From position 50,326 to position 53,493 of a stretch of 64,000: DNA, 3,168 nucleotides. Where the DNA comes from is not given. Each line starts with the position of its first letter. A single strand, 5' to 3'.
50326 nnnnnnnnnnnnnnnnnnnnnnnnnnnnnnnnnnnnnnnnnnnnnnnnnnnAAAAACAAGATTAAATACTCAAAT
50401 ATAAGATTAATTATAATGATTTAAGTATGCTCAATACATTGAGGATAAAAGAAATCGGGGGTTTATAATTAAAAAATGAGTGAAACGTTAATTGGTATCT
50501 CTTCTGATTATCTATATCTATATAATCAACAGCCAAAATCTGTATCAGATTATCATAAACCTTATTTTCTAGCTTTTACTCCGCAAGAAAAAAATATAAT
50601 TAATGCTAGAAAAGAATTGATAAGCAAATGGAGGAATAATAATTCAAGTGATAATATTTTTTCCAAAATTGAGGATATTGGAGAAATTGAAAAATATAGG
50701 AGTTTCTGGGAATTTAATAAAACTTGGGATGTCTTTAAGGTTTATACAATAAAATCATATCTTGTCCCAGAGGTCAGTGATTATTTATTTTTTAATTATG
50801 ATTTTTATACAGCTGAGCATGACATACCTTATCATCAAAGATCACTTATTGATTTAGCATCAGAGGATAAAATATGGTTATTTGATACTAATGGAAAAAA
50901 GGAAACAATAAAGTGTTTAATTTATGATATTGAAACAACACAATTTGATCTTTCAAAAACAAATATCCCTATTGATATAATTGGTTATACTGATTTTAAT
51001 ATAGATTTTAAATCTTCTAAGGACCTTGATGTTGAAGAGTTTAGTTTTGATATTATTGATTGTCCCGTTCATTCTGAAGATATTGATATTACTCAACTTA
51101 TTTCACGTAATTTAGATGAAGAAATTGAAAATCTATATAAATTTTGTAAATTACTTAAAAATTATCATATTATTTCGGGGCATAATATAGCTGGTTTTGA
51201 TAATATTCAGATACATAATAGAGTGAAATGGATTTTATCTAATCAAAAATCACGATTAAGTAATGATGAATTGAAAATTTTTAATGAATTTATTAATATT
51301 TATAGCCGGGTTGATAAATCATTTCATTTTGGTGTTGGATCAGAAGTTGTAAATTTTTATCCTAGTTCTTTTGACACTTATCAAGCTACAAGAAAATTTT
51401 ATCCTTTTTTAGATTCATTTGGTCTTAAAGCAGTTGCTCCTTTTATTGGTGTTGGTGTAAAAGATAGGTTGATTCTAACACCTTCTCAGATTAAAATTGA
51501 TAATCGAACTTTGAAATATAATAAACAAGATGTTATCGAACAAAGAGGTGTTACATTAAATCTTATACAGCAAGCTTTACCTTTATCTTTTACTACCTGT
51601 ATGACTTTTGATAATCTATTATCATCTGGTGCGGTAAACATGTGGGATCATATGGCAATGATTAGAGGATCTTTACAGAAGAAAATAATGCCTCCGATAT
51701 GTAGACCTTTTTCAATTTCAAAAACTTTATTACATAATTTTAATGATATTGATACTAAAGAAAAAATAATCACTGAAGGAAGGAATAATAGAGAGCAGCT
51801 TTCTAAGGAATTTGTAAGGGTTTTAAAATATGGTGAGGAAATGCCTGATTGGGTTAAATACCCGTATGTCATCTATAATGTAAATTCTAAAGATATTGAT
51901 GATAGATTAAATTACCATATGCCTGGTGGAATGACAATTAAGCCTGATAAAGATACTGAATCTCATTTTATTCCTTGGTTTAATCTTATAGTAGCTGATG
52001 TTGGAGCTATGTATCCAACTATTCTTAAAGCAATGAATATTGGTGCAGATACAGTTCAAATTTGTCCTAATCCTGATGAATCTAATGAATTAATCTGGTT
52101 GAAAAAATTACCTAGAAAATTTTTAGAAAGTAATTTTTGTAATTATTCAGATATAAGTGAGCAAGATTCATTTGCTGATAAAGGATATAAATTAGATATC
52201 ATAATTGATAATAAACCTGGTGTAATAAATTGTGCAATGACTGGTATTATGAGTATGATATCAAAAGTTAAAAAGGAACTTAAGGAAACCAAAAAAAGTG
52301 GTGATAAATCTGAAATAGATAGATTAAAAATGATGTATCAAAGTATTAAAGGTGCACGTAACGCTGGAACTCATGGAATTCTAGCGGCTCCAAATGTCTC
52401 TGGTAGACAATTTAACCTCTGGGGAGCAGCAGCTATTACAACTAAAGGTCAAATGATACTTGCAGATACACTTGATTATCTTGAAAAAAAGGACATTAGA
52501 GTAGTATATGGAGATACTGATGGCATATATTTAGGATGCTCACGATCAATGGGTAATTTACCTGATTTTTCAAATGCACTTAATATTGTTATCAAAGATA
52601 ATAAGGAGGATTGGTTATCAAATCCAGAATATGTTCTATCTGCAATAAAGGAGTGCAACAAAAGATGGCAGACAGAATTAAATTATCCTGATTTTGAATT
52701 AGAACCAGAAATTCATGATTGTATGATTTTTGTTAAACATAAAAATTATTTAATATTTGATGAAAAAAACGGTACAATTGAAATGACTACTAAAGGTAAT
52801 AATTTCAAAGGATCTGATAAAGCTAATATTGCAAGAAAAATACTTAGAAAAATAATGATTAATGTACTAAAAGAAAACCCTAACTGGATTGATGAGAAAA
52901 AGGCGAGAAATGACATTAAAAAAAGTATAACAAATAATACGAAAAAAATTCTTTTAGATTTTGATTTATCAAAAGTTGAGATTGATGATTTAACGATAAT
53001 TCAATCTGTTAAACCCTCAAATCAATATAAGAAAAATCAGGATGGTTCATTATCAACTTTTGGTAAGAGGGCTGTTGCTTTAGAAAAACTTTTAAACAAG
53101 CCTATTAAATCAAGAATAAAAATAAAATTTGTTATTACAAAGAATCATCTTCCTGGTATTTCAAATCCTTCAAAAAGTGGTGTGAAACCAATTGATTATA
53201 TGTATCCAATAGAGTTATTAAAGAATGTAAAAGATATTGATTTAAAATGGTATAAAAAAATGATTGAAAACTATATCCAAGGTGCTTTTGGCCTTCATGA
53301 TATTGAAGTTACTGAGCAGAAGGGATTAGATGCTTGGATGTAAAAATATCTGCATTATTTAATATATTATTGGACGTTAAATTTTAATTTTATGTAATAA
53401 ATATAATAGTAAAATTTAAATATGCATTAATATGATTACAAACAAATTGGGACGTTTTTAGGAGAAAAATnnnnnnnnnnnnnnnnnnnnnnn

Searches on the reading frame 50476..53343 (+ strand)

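Call 70: search_protein_families(library=pfam, proteins=[window:50476-53343:+], max_evalue=0.00001)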
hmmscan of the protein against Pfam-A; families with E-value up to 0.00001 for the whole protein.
window:50476-53343:+ (955 aa): 1 family
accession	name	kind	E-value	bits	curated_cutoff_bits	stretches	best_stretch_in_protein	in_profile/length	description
PF00136.26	DNA_pol_B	-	5.6e-14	52.2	23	1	483-689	44-237/453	DNA polymerase family B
